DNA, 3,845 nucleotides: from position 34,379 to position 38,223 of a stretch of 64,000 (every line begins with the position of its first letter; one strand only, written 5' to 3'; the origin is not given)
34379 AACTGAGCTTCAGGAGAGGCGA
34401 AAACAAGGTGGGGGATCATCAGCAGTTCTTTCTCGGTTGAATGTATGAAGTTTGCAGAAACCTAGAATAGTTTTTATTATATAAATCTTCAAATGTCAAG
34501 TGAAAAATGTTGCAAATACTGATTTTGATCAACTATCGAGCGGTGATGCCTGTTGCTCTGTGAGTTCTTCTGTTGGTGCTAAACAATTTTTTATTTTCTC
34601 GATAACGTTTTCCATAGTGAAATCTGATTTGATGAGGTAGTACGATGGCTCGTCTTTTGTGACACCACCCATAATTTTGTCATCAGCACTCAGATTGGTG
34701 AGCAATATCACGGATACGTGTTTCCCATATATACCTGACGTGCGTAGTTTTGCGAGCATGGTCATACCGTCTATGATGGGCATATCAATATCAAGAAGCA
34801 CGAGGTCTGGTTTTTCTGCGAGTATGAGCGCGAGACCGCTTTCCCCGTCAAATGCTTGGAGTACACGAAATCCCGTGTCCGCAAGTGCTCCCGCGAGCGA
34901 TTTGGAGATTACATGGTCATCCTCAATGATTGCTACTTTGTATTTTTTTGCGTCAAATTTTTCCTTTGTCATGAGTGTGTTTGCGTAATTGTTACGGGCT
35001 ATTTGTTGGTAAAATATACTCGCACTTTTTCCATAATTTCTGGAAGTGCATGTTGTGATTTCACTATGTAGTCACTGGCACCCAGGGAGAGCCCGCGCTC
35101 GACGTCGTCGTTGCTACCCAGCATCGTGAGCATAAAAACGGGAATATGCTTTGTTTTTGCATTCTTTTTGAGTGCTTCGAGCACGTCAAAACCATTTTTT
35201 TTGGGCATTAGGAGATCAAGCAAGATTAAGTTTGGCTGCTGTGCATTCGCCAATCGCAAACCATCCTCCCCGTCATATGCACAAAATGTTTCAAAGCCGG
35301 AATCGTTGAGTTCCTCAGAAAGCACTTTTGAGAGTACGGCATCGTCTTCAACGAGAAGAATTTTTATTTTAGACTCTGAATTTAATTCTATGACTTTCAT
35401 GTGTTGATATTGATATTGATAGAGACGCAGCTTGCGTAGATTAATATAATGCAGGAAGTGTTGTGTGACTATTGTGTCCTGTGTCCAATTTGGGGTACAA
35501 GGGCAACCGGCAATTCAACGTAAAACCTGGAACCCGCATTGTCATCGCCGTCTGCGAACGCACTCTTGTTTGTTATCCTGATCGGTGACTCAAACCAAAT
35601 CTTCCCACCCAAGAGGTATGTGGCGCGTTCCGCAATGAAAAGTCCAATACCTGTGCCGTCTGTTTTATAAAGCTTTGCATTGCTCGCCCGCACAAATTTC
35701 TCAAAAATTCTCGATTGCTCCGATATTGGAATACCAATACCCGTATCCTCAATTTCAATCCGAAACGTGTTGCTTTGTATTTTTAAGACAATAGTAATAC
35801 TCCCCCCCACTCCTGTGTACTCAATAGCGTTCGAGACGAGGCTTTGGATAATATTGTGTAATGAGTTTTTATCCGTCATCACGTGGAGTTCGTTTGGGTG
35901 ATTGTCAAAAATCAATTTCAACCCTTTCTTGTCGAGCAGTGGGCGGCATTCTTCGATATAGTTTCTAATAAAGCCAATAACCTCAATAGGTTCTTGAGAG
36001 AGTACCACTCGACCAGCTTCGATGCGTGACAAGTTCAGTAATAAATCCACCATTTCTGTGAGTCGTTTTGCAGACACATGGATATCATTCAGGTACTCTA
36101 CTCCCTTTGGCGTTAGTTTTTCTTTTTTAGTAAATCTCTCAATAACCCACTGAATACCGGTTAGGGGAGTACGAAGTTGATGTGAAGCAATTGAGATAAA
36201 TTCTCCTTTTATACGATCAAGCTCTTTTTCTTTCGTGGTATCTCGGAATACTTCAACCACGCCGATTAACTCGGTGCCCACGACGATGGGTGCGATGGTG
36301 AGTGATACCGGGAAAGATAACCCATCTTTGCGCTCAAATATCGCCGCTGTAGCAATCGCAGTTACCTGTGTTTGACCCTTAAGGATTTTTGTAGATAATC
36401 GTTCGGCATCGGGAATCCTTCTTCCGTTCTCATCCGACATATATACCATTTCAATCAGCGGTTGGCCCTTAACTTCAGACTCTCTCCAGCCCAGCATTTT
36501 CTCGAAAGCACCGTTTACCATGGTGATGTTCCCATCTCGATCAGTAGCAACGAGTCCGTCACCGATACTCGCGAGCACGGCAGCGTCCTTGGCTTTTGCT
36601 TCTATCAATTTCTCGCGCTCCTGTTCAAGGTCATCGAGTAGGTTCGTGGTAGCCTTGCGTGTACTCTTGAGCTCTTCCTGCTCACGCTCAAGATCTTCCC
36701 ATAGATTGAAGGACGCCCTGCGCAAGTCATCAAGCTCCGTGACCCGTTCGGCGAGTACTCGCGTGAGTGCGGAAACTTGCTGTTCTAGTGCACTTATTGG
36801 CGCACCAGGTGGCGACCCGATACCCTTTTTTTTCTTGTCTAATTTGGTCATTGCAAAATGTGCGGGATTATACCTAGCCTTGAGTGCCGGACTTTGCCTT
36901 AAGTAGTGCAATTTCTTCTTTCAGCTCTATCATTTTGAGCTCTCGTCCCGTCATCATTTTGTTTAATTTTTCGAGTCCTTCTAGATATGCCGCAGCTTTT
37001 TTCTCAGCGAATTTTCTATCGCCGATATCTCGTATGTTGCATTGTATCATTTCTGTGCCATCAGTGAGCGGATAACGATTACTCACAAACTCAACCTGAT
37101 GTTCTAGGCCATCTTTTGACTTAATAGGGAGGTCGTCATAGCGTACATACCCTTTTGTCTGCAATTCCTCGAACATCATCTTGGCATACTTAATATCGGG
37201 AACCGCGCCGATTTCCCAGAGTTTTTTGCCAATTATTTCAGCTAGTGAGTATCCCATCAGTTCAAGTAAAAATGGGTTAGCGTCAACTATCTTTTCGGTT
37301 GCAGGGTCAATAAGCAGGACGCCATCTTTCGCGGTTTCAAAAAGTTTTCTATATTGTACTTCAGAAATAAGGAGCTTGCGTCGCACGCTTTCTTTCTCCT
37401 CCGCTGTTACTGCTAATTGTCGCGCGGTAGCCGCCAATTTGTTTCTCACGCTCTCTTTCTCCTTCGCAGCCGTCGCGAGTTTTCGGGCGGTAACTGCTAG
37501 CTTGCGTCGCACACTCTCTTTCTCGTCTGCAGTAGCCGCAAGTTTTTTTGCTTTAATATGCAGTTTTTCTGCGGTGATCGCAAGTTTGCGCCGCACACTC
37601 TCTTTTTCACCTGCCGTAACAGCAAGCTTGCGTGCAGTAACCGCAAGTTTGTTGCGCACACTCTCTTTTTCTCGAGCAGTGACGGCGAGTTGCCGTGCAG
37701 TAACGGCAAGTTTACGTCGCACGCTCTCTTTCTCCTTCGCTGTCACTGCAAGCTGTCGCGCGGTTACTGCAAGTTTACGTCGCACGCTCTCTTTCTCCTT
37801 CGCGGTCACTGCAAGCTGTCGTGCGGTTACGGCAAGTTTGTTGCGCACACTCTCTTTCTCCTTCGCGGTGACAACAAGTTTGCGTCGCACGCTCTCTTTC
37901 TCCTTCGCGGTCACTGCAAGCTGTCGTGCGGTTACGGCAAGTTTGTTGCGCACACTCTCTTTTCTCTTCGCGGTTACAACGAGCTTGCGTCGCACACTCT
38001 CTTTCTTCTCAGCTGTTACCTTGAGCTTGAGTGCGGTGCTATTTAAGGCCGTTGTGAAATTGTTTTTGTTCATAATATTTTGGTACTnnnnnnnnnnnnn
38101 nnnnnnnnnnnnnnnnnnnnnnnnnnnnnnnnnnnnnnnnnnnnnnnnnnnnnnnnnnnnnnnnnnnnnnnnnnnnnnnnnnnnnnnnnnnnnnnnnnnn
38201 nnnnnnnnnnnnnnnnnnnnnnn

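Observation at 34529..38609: ECF sigma factor operon without a conventional anti-sigma: sigma, then a repeat/PAS/coiled-coil protein, a soluble PAS histidine kinase, and two stand-alone CheY receivers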

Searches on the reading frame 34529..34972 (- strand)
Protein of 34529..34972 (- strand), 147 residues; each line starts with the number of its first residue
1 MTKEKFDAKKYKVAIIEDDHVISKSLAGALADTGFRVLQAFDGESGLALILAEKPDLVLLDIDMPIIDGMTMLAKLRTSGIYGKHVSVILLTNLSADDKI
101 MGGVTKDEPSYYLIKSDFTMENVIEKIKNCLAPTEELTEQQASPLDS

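Call 3: search_protein_families(library=pfam, proteins=[window:34529-34972:-], max_evalue=0.01)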
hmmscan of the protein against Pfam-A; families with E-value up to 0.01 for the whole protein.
window:34529-34972:- (147 aa): 1 family
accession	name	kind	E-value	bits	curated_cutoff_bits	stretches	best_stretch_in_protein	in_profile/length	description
PF00072.30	Response_reg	-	3e-17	63.2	30.2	1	13-126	1-109/111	Response regulator receiver domain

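Call 9: search_protein_families(library=ncbifam, proteins=[window:34529-34972:-], max_evalue=0.01)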
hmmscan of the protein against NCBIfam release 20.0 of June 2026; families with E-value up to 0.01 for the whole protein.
window:34529-34972:- (147 aa): 89 families (the best 25 are shown)
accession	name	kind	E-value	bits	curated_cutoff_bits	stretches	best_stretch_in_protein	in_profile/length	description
NF045505.1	RR_RssB_Pseudo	equivalog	4.7e-16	58.8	700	1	11-92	6-84/394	two-component system response regulator RssB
NF045717.1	DVU0259_DivK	exception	4.5e-14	52.6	160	1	11-131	3-116/117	DVU0259 family response regulator domain-containing protein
NF045944.1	ResRegRpaBCyano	equivalog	9.1e-14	51.4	330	1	15-136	2-117/229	response regulator transcription factor RpaB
NF041733.1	resp_reg_CseB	equivalog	1.1e-13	51.1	350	1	12-93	2-79/228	two-component system response regulator CseB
NF040534.1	resp_reg_YycF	equivalog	1.8e-13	50.3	340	1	12-136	2-120/231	response regulator YycF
TIGR02875.1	spore_0_A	equivalog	2.5e-13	49.9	200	1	10-135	2-126/262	sporulation transcription factor Spo0A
TIGR02154.1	PhoB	equivalog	6.7e-13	48.5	296.2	1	12-137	4-126/226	phosphate regulon transcriptional regulator PhoB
TIGR01387.1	cztR_silR_copR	subfamily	8.6e-13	48.4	279.2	1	14-138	2-121/218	heavy metal response regulator transcription factor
NF008469.0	PRK11361.1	equivalog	1.2e-12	47.3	714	1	10-96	4-87/461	acetoacetate metabolism transcriptional regulator AtoC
NF012023.0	PRK15479.1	equivalog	1.6e-12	47.4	337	1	14-129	4-114/224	transcriptional regulator TctD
NF007969.0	PRK10693.1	equivalog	2.1e-12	46.7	329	1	12-97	9-93/337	two-component system response regulator RssB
NF040689.1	MtrAB_MtrA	equivalog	2.2e-12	46.8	300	1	14-139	2-121/219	MtrAB system response regulator MtrA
NF012227.0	AdeR_RR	equivalog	2.6e-12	46.7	340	1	5-136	6-131/239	efflux system response regulator transcription factor AdeR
NF051850.1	RespRegRprY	equivalog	2.9e-12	46.5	370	1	9-131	3-120/234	response regulator transcription factor RprY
NF053854.1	RespRegPhoBBctds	equivalog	1.3e-11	44.3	270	1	14-140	2-124/225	two-component system response regulator PhoB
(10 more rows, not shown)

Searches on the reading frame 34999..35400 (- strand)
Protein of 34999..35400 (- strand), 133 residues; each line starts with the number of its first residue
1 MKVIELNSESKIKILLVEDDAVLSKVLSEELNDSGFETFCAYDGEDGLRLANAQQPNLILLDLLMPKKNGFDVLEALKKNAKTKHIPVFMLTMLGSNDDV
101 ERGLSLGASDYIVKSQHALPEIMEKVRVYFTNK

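Call 3: search_protein_families(library=pfam, proteins=[window:34999-35400:-], max_evalue=0.01)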
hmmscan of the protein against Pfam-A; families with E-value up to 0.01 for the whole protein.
window:34999-35400:- (133 aa): 1 family
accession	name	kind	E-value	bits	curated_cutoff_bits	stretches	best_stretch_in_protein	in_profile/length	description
PF00072.30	Response_reg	-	1e-23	84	30.2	1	14-126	1-110/111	Response regulator receiver domain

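Call 9: search_protein_families(library=ncbifam, proteins=[window:34999-35400:-], max_evalue=0.01)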
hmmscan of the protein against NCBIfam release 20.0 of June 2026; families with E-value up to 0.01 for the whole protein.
window:34999-35400:- (133 aa): 98 families (the best 25 are shown)
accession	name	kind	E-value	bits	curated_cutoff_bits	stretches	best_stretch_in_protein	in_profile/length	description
TIGR02154.1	PhoB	equivalog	5.5e-25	88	296.2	1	12-127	3-117/226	phosphate regulon transcriptional regulator PhoB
NF007135.0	PRK09581.1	equivalog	8.7e-25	87.4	474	1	13-115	4-106/457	PleD family two-component system response regulator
TIGR01387.1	cztR_silR_copR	subfamily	2.9e-23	82.6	279.2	1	14-129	1-113/218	heavy metal response regulator transcription factor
NF008199.0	PRK10955.1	equivalog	3.6e-23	82.7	341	1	13-116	3-102/232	envelope stress response regulator transcription factor CpxR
NF045944.1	ResRegRpaBCyano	equivalog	5.4e-23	81.6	330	1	15-115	1-98/229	response regulator transcription factor RpaB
NF040534.1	resp_reg_YycF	equivalog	3.4e-22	78.8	340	1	13-128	2-113/231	response regulator YycF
NF053854.1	RespRegPhoBBctds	equivalog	6.5e-22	78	270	1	14-127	1-112/225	two-component system response regulator PhoB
NF040689.1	MtrAB_MtrA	equivalog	1.5e-21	76.8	300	1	14-127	1-110/219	MtrAB system response regulator MtrA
NF051850.1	RespRegRprY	equivalog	1.3e-20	73.8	370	1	9-115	2-106/234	response regulator transcription factor RprY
NF045505.1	RR_RssB_Pseudo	equivalog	8.4e-20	71.2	700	1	9-120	3-112/394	two-component system response regulator RssB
NF007346.1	PRK09836.1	equivalog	1.8e-19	70.4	420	1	12-129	1-115/227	copper/silver response regulator transcription factor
NF008567.0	PRK11517.1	equivalog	5.5e-19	68.4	353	1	12-129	1-114/223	response regulator transcription factor HprR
NF007546.0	PRK10161.1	equivalog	1.6e-18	67.1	471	1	13-116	4-107/229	phosphate response regulator transcription factor PhoB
NF041733.1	resp_reg_CseB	equivalog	1.6e-18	66.9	350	1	13-117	2-103/228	two-component system response regulator CseB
NF007969.0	PRK10693.1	equivalog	1.7e-18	66.8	329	1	13-126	9-120/337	two-component system response regulator RssB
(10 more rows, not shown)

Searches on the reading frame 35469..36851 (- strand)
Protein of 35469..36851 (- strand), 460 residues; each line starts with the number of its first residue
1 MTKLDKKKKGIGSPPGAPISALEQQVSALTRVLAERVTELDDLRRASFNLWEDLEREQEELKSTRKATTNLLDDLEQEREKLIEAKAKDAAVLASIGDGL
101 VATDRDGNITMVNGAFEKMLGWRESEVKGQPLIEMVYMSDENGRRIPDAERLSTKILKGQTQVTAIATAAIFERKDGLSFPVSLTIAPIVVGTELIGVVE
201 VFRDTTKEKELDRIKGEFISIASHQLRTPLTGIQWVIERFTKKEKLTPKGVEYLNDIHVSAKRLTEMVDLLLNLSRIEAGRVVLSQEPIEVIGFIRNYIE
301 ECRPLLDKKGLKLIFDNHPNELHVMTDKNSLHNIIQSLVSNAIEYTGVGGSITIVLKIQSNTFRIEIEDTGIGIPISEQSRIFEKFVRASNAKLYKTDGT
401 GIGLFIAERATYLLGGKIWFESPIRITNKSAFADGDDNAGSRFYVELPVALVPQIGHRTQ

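Call 3: search_protein_families(library=pfam, proteins=[window:35469-36851:-], max_evalue=0.01)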
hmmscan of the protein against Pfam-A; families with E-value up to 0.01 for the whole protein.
window:35469-36851:- (460 aa): 9 families
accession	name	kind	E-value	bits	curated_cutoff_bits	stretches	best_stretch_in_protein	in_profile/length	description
PF02518.31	HATPase_c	-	1.6e-23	83.7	26.4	1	327-449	2-109/111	Histidine kinase-, DNA gyrase B-, and HSP90-like ATPase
PF00512.31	HisKA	-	3.4e-16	59.5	26.9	1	215-280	2-66/66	His Kinase A (phospho-acceptor) domain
PF00989.32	PAS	-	6.6e-12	45.9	22.6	1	90-204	4-112/113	PAS fold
PF13426.13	PAS_9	-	9.3e-12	45.6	27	1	98-207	2-103/103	PAS domain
PF08448.16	PAS_4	-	9.7e-08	32.7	23.1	1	94-209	2-109/110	PAS fold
PF13188.13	PAS_8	-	8.2e-07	29.2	21.8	1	91-135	5-49/65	PAS domain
PF12860.13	PAS_7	-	0.00058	20.4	27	1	93-162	1-72/115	PAS fold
PF10473.14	CENP-F_leu_zip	-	0.00097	19.7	34.5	1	19-90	54-128/140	Leucine-rich repeats of kinetochore protein Cenp-F/LEK1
PF12137.13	RapA_C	-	0.0094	15.5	26.8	0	20-112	26-113/360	RNA polymerase recycling family C-terminal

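Call 9: search_protein_families(library=ncbifam, proteins=[window:35469-36851:-], max_evalue=0.01)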
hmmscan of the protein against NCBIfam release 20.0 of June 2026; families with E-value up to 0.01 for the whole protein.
window:35469-36851:- (460 aa): 93 families (the best 25 are shown)
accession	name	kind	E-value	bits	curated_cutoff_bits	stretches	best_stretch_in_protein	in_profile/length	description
NF046044.1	PnpS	equivalog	9e-63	212.6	400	1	55-423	23-378/390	two-component system histidine kinase PnpS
NF033092.0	HK_WalK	equivalog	3.1e-54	184.6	725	1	59-423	230-581/594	cell wall metabolism sensor histidine kinase WalK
TIGR02966.1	phoR_proteo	equivalog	1.1e-47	162.6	334.2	1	91-409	10-308/333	phosphate regulon sensor histidine kinase PhoR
NF047874.1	MASE3_PAS_HK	subfamily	6.8e-45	154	560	1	58-452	236-628/655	MASE3 domain-containing sensor histidine kinase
NF045911.1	TCSHisKinNblS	equivalog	1.9e-39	135.5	1000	1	66-408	245-592/621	two-component system sensor histidine kinase NblS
NF041735.1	hist_kin_RppB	equivalog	1.1e-38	133.2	400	1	217-422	218-425/438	two-component system sensor histidine kinase RppB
NF008302.0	PRK11091.1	equivalog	2.8e-38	131.7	838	1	33-422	87-491/779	aerobic respiration two-component sensor histidine kinase ArcB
NF033093.1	HK_VicK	exception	3.2e-38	131.5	680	1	57-422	64-421/448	cell wall metabolism sensor histidine kinase VicK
NF008318.0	PRK11107.1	equivalog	6.8e-35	120.4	890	1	207-424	285-506/920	two-component sensor histidine kinase BarA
TIGR02956.1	TMAO_torS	equivalog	2.4e-34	118.6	676.5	1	211-424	460-670/967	TMAO reductase system sensor histidine kinase/response regulator TorS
NF008468.0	PRK11360.1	equivalog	2.8e-34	118.5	646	1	80-423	261-595/616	two-component system sensor histidine kinase AtoS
NF045595.1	HK_scytonemin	equivalog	7.2e-34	117.2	865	1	84-427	278-626/637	scytonemin biosynthesis sensor histidine kinase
NF040691.1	MtrAB_MtrB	equivalog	2.8e-33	115.7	450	1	207-418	263-474/507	MtrAB system histidine kinase MtrB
NF008235.0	PRK11006.1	equivalog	3.9e-33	115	390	1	94-411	105-398/431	phosphate regulon sensor histidine kinase PhoR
NF041832.1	near_NosP_CTERM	subfamily_domain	4e-32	111.7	400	1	215-450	7-226/370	NahK/ErcS family hybrid sensor histidine kinase/response regulator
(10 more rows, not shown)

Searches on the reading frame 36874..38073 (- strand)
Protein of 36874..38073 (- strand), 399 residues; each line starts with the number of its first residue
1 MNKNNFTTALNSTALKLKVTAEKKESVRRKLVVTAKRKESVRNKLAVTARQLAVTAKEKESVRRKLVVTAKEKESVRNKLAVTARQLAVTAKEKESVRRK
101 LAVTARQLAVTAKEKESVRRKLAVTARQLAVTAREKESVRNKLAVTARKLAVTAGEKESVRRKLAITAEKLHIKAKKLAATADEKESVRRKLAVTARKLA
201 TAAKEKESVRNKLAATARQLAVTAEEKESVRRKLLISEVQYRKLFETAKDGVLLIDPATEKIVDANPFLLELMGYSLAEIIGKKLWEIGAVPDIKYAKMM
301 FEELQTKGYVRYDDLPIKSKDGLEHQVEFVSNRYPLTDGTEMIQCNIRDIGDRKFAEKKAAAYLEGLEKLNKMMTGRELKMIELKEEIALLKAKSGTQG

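Call 3: search_protein_families(library=pfam, proteins=[window:36874-38073:-], max_evalue=0.01)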
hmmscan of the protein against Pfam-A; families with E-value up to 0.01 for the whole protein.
window:36874-38073:- (399 aa): 4 families
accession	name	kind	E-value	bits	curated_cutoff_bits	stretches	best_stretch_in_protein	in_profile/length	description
PF13188.13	PAS_8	-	5.3e-09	36.1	21.8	1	240-288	2-46/65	PAS domain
PF13426.13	PAS_9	-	1.4e-05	25.7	27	1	250-350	2-101/103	PAS domain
PF00989.32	PAS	-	1.4e-05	25.5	22.6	1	240-286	2-47/113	PAS fold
PF16379.11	DUF4989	-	0.0017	18.2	22.8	0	61-117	193-248/293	Domain of unknown function (DUF4989)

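Call 9: search_protein_families(library=ncbifam, proteins=[window:36874-38073:-], max_evalue=0.01)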
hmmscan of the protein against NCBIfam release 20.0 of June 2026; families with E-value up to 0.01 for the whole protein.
window:36874-38073:- (399 aa): 6 families
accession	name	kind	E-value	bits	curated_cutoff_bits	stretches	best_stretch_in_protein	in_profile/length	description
TIGR00229.1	sensory_box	domain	1.9e-16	60.3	22.9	1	237-359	3-125/126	PAS domain S-box protein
NF047874.1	MASE3_PAS_HK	subfamily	9.2e-12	44.5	560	1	206-375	232-399/655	MASE3 domain-containing sensor histidine kinase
TIGR02040.1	PpsR-CrtJ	equivalog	9.1e-08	31.6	275.4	1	237-322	131-214/442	transcriptional regulator PpsR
NF045675.1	PhdiestaseDibA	equivalog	1.2e-05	23.9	980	1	220-308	59-147/623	phosphodiesterase DibA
TIGR02168.1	SMC_prok_B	equivalog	0.00047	18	567.35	1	10-233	248-471/1181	chromosome segregation protein SMC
NF009147.0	PRK12496.1-4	equivalog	0.0029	17.1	311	0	167-207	105-145/170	hypothetical protein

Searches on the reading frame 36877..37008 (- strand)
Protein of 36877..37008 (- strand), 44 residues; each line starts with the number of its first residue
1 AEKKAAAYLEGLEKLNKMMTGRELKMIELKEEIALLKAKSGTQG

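Call 52: search_protein_families(library=pfam, proteins=[window:36877-37008:-], max_evalue=1)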
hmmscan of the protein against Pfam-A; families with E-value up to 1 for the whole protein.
window:36877-37008:- (44 aa): 1 family
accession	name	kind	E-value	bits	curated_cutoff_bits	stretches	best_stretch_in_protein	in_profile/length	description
PF04102.17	SlyX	-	0.065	14.3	30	1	9-39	16-46/67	SlyX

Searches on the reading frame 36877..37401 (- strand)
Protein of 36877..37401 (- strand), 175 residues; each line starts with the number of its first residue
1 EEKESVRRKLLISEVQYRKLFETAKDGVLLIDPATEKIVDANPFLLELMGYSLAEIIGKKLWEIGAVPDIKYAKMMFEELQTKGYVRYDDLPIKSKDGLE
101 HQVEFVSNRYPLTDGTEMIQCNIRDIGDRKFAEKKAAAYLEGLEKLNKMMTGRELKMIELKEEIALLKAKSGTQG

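Call 56: search_protein_representatives(protein=window:36877-37401:-)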
Query: 175 residues. Proteins with E-value up to 0.001 (for the whole library): 77451; up to 1e-10: 19142; up to 1e-30: 2742. The best 150 are listed.
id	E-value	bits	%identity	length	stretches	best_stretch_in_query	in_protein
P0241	1.8e-153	522.2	52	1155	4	9-148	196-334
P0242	7.2e-142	484.4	43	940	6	7-134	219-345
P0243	9.5e-120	412.5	49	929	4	11-133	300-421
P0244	5.8e-112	387.2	51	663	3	4-141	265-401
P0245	1.8e-111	385.6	41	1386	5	8-133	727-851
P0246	3.5e-111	384.6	48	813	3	12-134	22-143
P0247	4.8e-111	384.2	43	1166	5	11-135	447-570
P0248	3.2e-110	381.5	48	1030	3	8-141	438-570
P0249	7.1e-106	367.4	49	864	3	10-150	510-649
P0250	5.1e-104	361.4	45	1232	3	3-150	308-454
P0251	1.0e-103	360.4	40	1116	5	9-135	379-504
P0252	5.1e-103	358.1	49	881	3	11-135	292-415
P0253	5.3e-98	341.8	44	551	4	2-135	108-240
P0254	1.4e-89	314.4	39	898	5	6-134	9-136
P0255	2.7e-89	313.5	46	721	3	10-133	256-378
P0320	1.7e-70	252.4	70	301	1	2-170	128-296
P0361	2.0e-61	222.9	63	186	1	2-174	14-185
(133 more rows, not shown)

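Call 80: find_encoding_contigs(protein=P0361, flank=5000, max_places=3)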
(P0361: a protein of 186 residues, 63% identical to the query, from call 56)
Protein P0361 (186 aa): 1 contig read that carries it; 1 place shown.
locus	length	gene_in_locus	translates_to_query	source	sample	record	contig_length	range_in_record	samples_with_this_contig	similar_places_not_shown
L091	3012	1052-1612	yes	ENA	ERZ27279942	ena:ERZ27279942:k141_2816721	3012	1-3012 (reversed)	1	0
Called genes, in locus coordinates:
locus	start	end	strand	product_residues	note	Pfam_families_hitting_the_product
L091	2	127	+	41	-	?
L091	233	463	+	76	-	-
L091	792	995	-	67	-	-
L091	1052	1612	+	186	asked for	PF00989:PAS (weak), PF13188:PAS_8, PF13426:PAS_9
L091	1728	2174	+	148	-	PF08818:DUF1801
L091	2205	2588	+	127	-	-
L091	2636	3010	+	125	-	?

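Call 81: find_encoding_contigs(protein=P0320, flank=5000, max_places=3)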
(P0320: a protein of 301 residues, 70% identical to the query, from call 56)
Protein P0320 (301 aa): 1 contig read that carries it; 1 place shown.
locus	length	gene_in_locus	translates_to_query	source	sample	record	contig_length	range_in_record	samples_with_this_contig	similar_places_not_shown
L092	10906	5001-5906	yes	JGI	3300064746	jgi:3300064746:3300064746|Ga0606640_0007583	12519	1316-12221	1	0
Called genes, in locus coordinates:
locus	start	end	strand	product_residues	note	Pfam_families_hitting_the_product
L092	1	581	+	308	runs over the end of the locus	PF03462:PCRF, PF00472:RF-1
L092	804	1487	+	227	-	PF00005:ABC_tran, PF00931:NB-ARC (faint), PF13304:AAA_21 (faint)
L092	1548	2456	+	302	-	PF18075:FtsX_ECD, PF02687:FtsX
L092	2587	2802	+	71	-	-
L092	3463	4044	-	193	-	PF04542:Sigma70_r2 (weak), PF08281:Sigma70_r4_2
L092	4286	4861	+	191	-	-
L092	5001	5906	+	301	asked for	PF00989:PAS (faint), PF08448:PAS_4, PF13188:PAS_8, PF13426:PAS_9 (weak)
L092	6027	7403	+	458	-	PF00989:PAS, PF08448:PAS_4, PF13188:PAS_8 (weak), PF13426:PAS_9, PF00512:HisKA, PF02518:HATPase_c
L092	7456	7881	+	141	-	PF00072:Response_reg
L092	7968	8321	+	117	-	-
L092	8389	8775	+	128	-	PF00072:Response_reg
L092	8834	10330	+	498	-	PF00512:HisKA, PF02518:HATPase_c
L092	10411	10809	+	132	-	PF00072:Response_reg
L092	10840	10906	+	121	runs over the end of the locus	?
